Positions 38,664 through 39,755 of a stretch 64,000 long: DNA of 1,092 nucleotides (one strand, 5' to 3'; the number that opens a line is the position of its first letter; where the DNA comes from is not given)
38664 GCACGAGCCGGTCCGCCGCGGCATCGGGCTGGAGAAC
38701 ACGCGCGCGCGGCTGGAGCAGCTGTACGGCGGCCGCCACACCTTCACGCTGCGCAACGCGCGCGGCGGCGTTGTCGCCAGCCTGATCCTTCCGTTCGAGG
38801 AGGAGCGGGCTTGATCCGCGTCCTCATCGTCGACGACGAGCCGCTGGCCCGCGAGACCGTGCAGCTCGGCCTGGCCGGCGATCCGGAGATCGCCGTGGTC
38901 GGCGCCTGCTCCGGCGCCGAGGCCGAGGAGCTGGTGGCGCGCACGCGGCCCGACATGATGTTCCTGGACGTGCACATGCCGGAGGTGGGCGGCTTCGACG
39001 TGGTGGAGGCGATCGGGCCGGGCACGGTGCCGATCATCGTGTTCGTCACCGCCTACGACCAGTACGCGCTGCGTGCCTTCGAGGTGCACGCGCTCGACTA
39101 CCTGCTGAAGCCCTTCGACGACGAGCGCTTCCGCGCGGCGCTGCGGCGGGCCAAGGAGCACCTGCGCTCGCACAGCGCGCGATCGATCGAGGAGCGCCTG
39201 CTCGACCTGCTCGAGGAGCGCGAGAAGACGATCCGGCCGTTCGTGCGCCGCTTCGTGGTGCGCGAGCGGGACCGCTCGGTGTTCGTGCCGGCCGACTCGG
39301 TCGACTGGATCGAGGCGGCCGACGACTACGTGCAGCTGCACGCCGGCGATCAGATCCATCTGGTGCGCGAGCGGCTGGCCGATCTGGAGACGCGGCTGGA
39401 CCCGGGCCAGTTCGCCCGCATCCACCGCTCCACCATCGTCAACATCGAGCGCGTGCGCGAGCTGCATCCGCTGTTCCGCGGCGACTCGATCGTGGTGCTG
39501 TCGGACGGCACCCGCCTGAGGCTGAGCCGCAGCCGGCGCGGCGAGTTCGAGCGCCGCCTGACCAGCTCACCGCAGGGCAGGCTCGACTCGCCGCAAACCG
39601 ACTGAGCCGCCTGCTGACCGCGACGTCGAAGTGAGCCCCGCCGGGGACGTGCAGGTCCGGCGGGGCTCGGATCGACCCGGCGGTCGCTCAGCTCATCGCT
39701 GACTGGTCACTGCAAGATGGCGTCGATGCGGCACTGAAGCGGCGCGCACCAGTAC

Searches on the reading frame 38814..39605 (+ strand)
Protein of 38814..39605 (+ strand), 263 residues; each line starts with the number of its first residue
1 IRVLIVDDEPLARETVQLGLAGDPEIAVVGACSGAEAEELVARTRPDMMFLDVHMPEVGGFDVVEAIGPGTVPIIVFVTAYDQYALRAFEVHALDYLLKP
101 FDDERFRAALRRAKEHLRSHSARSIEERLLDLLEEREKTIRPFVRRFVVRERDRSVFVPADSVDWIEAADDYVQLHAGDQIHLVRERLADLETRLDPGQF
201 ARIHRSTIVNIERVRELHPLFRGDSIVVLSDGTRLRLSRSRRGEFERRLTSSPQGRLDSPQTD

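Call 6: search_protein_families(library=pfam, proteins=[window:38814-39605:+], max_evalue=0.01)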
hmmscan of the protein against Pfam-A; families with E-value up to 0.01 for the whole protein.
window:38814-39605:+ (263 aa): 2 families
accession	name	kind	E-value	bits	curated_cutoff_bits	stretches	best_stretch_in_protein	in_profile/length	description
PF04397.21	LytTR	-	8.8e-23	80.8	22.6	1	154-249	2-97/98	LytTr DNA-binding domain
PF00072.30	Response_reg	-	4.9e-22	78.6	30.2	1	3-110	1-110/111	Response regulator receiver domain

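Call 34: search_solved_structures(query=window:38814-39605:+, max_evalue=0.01, show_alignments=0)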
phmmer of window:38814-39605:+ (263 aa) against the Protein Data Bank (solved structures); distinct sequences matched with E-value up to 0.01: 203 (the best 60 are shown).
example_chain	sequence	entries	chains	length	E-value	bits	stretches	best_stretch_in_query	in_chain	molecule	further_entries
6m8o_A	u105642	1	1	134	3.6e-16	62.7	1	2-114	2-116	DNA-binding response regulator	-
2qv0_A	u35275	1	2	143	5.2e-14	55.7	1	2-112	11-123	Protein mrkE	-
6swl_A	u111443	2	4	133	5.5e-13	52.3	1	3-113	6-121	Two-component response regulator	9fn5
6swf_A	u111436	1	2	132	7.8e-13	51.8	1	2-119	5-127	Two-component response regulator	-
6swb_A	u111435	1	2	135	8.7e-13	51.7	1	2-119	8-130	Two-component response regulator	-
9xzo_A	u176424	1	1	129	1.2e-11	47.9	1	2-113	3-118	De novo protein M1X0B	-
6wsh_A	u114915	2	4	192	3.3e-11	46.5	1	2-136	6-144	Response regulator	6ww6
1s8n_A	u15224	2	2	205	4.1e-11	46.2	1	2-168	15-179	putative antiterminator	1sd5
1nxo_A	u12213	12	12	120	1.9e-10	44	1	2-111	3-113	DNA-binding response regulator | Response regulator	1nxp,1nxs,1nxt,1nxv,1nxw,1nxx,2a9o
8fk2_A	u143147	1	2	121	2e-10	43.9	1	2-119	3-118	Putative response regulator CovR VicR-like protein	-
6eb7_A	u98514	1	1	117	2.6e-10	43.6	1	2-111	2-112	DNA-binding response regulator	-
1dz3_A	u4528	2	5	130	3e-10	43.4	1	1-112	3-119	Stage 0 sporulation protein A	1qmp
1a04_A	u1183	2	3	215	3e-10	43.4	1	3-153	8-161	NITRATE/NITRITE RESPONSE REGULATOR PROTEIN NARL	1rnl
3cz5_A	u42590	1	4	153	6.4e-10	42.3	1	2-120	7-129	Two-component response regulator, LuxR family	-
3nhz_A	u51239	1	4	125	7.9e-10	42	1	2-111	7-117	Two component system transcriptional regulator mtrA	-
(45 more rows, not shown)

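Call 38: find_homologous_proteins(query=window:38814-39605:+, max_evalue=1e-20)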
Query window:38814-39605:+ (263 aa): 7995 proteins with E <= 1e-20 among 8000 candidates; the best 120 are listed.
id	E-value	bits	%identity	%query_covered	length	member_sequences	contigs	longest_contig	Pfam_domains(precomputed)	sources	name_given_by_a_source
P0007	7.9e-165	565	100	100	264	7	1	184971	PF04397.22,PF00072.31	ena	-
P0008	9.2e-139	479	85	100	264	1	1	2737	PF04397.22,PF00072.31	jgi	jgi:two-component system LytT family response regulator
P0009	4.9e-136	470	84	100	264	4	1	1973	PF04397.22,PF00072.31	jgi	jgi:two-component system LytT family response regulator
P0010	6.8e-133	460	81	100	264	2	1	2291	PF04397.22,PF00072.31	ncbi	-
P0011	2.6e-132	458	82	100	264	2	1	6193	PF04397.22,PF00072.31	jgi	jgi:two-component system LytT family response regulator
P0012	2.8e-131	455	84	95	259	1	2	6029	PF04397.22,PF00072.31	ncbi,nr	ncbi:MAG TPA: LytTR family DNA-binding domain-containing protein [Candidatus Acidoferrum sp.]|nr:Lyt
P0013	2.4e-129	448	79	100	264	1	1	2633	PF04397.22,PF00072.31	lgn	-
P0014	3.0e-129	448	79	100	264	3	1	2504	PF04397.22,PF00072.31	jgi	jgi:two-component system, LytTR family, response regulator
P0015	4.9e-129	447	81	99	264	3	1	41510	PF04397.22,PF00072.31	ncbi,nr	ncbi:MAG TPA: LytTR family DNA-binding domain-containing protein [Kofleriaceae bacterium]|nr:LytTR f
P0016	3.6e-128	444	79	100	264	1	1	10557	PF04397.22,PF00072.31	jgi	jgi:two-component system, LytTR family, response regulator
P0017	1.3e-127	443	75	100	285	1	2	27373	PF04397.22,PF00072.31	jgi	jgi:two-component system LytT family response regulator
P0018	1.2e-126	439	76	100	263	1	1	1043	PF04397.22,PF00072.31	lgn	-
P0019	5.7e-125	434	79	97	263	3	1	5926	PF04397.22,PF00072.31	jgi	jgi:two-component system LytT family response regulator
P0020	1.2e-122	426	74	99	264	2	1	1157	PF04397.22,PF00072.31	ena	-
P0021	6.3e-119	414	72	99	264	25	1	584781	PF04397.22,PF00072.31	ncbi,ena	-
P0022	2.0e-115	403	71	99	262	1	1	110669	PF04397.22,PF00072.31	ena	-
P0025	4.1e-112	392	69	99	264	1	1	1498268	PF04397.22,PF00072.31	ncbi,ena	-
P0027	3.2e-107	376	68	100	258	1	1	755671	PF04397.22,PF00072.31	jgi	jgi:two-component system, LytTR family, response regulator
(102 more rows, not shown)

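Call 39: find_encoding_contigs(protein=P0015, flank=7000, max_places=2)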
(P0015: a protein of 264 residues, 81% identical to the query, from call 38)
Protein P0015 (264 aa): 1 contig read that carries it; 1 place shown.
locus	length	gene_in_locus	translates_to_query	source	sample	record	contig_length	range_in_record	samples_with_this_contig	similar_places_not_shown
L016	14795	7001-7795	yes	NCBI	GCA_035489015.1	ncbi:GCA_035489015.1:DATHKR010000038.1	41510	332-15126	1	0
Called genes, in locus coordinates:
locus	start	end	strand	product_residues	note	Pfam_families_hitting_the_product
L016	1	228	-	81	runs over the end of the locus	PF04226:Transgly_assoc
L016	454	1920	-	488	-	PF00392:GntR, PF00155:Aminotran_1_2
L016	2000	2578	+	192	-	-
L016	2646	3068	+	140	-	-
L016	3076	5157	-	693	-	PF05649:Peptidase_M13_N, PF01431:Peptidase_M13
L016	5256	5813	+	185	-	-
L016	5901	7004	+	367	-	PF06580:His_kinase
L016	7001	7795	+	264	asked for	PF00072:Response_reg, PF04397:LytTR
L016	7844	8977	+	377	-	PF01965:DJ-1_PfpI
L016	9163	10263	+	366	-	-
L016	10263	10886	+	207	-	PF00005:ABC_tran, PF13304:AAA_21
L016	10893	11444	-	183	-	-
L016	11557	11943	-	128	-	-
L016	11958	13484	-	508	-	-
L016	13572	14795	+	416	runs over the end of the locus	PF01244:Peptidase_M19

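Call 40: find_encoding_contigs(protein=P0021, flank=7000, max_places=2)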
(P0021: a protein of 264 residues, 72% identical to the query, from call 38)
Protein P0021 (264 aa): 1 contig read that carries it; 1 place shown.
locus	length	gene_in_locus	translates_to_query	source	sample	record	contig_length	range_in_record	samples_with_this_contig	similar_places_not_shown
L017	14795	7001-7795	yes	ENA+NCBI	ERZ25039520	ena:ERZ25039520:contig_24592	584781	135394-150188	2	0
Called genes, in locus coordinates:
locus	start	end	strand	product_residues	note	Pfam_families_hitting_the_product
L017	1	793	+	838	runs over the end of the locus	PF12704:MacB_PCD, PF02687:FtsX, PF12704:MacB_PCD, PF02687:FtsX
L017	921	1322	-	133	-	-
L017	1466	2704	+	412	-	PF00150:Cellulase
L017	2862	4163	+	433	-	PF04389:Peptidase_M28, PF01546:Peptidase_M20 (weak)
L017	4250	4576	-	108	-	PF19897:DUF6370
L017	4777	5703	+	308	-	PF00753:Lactamase_B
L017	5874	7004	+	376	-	PF06580:His_kinase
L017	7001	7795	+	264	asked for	PF00072:Response_reg, PF04397:LytTR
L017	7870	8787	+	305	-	PF00581:Rhodanese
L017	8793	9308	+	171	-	PF04143:Sulf_transp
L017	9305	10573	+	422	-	PF04143:Sulf_transp, PF00581:Rhodanese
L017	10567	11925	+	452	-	PF00266:Aminotran_5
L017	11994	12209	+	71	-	-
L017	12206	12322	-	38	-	-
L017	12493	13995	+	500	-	PF02543:Carbam_trans_N, PF16861:Carbam_trans_C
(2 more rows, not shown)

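Call 41: find_encoding_contigs(protein=P0025, flank=7000, max_places=2)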
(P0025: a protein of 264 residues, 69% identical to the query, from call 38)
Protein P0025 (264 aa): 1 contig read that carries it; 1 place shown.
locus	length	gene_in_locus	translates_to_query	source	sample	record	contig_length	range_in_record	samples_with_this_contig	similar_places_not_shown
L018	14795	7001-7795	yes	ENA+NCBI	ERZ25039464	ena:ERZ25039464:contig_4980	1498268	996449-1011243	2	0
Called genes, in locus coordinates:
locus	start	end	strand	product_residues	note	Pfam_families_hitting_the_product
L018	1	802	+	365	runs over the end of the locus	PF00106:adh_short, PF08659:KR (weak), PF13561:adh_short_C2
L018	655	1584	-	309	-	-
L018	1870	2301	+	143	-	PF02782:FGGY_C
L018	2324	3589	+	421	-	PF06134:RhaA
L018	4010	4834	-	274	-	PF00248:Aldo_ket_red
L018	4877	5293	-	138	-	PF18614:RNase_II_C_S1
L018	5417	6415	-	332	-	PF00773:RNB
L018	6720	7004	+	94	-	-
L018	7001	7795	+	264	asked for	PF00072:Response_reg, PF04397:LytTR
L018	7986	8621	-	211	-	-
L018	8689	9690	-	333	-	PF04773:FecR (weak)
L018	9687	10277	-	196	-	PF04542:Sigma70_r2, PF08281:Sigma70_r4_2, PF04545:Sigma70_r4 (weak)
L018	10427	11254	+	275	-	-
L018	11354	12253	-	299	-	PF00106:adh_short, PF08659:KR, PF13561:adh_short_C2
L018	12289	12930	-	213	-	-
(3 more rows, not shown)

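Call 47: find_encoding_contigs(protein=P0017, flank=7000, max_places=2)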
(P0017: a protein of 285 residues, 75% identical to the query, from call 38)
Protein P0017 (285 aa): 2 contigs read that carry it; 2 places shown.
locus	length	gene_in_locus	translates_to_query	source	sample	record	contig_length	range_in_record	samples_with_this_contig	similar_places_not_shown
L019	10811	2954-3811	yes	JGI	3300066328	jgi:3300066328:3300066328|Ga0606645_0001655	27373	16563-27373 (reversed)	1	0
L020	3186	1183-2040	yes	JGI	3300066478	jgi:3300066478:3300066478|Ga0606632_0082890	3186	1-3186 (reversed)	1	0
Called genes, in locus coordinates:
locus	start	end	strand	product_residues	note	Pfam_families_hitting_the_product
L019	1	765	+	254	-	?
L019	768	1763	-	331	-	PF00962:A_deaminase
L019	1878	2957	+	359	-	PF06580:His_kinase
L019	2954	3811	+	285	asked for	PF00072:Response_reg, PF04397:LytTR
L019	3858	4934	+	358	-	PF01965:DJ-1_PfpI, PF13432:TPR_16 (weak), PF14559:TPR_19 (faint)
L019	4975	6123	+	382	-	PF02655:ATP-grasp_3 (weak), PF15632:ATPgrasp_Ter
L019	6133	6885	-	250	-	-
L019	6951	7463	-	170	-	-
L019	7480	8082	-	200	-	PF04542:Sigma70_r2, PF22029:PhyR_sigma2 (weak), PF08281:Sigma70_r4_2, PF04545:Sigma70_r4 (weak)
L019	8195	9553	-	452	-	PF16697:Yop-YscD_cpl, PF00498:FHA, PF00158:Sigma54_activat, PF13191:AAA_16 (faint), PF14532:Sigma54_activ_2, PF00004:AAA (weak), PF07728:AAA_5, PF25601:AAA_lid_14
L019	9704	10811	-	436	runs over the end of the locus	PF13520:AA_permease_2, PF00324:AA_permease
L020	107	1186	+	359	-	PF06580:His_kinase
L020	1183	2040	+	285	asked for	PF00072:Response_reg, PF04397:LytTR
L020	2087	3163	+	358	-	PF01965:DJ-1_PfpI, PF13432:TPR_16 (weak), PF14559:TPR_19 (faint)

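Call 48: find_encoding_contigs(protein=P0022, flank=7000, max_places=2)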
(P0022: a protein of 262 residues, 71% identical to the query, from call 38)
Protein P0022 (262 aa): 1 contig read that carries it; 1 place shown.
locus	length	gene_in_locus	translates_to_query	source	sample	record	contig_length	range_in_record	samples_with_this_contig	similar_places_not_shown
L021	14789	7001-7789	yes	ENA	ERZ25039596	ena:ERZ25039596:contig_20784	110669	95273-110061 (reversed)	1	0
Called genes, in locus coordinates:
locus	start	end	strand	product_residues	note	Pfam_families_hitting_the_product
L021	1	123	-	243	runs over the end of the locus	?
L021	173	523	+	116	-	PF03009:GDPD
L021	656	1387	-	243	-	PF00248:Aldo_ket_red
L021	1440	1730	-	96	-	PF00248:Aldo_ket_red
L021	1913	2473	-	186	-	PF00565:SNase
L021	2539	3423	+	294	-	-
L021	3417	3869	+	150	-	PF22807:TrAA12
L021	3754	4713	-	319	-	PF00773:RNB, PF18614:RNase_II_C_S1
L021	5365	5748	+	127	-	-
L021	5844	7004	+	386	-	PF06580:His_kinase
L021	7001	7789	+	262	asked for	PF00072:Response_reg, PF04397:LytTR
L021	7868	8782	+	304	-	PF00581:Rhodanese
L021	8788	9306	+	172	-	PF04143:Sulf_transp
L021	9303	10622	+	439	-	PF04143:Sulf_transp, PF00581:Rhodanese (weak)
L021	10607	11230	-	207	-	-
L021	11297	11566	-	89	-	-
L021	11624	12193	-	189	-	PF04773:FecR (weak)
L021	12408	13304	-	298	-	-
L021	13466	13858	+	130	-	-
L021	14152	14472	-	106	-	-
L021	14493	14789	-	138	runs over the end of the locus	-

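Call 49: find_encoding_contigs(protein=P0027, flank=7000, max_places=2)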
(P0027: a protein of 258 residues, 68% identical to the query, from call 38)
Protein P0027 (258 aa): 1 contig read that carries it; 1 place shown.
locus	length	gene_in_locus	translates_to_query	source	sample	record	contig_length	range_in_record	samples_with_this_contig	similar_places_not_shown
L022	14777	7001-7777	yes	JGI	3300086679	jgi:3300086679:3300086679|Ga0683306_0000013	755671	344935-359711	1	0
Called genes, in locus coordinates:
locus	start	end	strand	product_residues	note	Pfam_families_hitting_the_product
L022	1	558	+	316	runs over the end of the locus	PF00498:FHA, PF16697:Yop-YscD_cpl (weak), PF00498:FHA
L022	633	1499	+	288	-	PF00990:GGDEF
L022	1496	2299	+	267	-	PF00990:GGDEF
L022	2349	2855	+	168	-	PF04542:Sigma70_r2, PF08281:Sigma70_r4_2, PF04545:Sigma70_r4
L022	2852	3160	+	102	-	-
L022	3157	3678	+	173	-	PF14060:DUF4252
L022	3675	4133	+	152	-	-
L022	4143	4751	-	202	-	-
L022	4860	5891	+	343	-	-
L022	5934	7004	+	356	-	PF06580:His_kinase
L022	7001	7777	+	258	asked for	PF00072:Response_reg, PF04397:LytTR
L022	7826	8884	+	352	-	PF01965:DJ-1_PfpI, PF14559:TPR_19 (weak)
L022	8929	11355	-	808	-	PF02861:Clp_N, PF13191:AAA_16 (weak), PF00004:AAA, PF17871:AAA_lid_9, PF00158:Sigma54_activat (weak), PF07724:AAA_2, PF07728:AAA_5, PF10431:ClpB_D2-small, +6 more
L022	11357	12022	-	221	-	PF00005:ABC_tran, PF13304:AAA_21 (faint)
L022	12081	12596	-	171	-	PF12850:Metallophos_2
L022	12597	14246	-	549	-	-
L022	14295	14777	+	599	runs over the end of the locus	PF01979:Amidohydro_1, PF07969:Amidohydro_3 (weak)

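Call 65: search_protein_families(library=ncbifam, proteins=[window:38814-39605:+], max_evalue=0.001)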
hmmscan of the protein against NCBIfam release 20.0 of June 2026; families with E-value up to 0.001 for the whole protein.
window:38814-39605:+ (263 aa): 88 families (the best 25 are shown)
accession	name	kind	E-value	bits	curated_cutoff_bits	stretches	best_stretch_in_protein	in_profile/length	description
NF008677.0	PRK11697.1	equivalog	9.9e-45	152.7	246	1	1-240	2-226/238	two-component system response regulator BtsR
NF010684.1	PRK14084.1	equivalog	1.6e-34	119.8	375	1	2-247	2-250/254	response regulator transcription factor LytR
NF001965.0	PRK00742.1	subfamily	2.5e-17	63.1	293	1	1-119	4-125/357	chemotaxis-specific protein-glutamate methyltransferase CheB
NF041733.1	resp_reg_CseB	equivalog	1.1e-13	51.1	350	1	2-123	2-128/228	two-component system response regulator CseB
NF007935.0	PRK10651.1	equivalog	1.1e-13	50.9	250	1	2-115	8-125/216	two-component system response regulator NarL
NF045944.1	ResRegRpaBCyano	equivalog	1.3e-13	50.8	330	1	4-119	1-121/229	response regulator transcription factor RpaB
NF009206.0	PRK12555.1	subfamily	2.6e-13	49.7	342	1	1-104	1-109/340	chemotaxis-specific protein-glutamate methyltransferase CheB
NF008469.0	PRK11361.1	equivalog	3.9e-13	48.9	714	1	2-115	6-121/461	acetoacetate metabolism transcriptional regulator AtoC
NF007708.0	PRK10403.1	equivalog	4.8e-13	49.1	343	1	2-139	8-144/215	nitrate/nitrite response regulator protein NarP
NF040689.1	MtrAB_MtrA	equivalog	9.5e-13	48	300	1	3-116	1-119/219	MtrAB system response regulator MtrA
NF040534.1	resp_reg_YycF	equivalog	4.3e-12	45.8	340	1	2-131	2-129/231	response regulator YycF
TIGR01387.1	cztR_silR_copR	subfamily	7e-12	45.5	279.2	1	3-125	1-127/218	heavy metal response regulator transcription factor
TIGR02875.1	spore_0_A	equivalog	7.1e-12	45.1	200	1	1-116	3-124/262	sporulation transcription factor Spo0A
NF008296.0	PRK11083.1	equivalog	1.6e-11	44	273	1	2-124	5-132/228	two-component system response regulator CreB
TIGR01818.1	ntrC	equivalog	2.4e-11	43.1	558.6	1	3-127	1-127/463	nitrogen regulation protein NR(I)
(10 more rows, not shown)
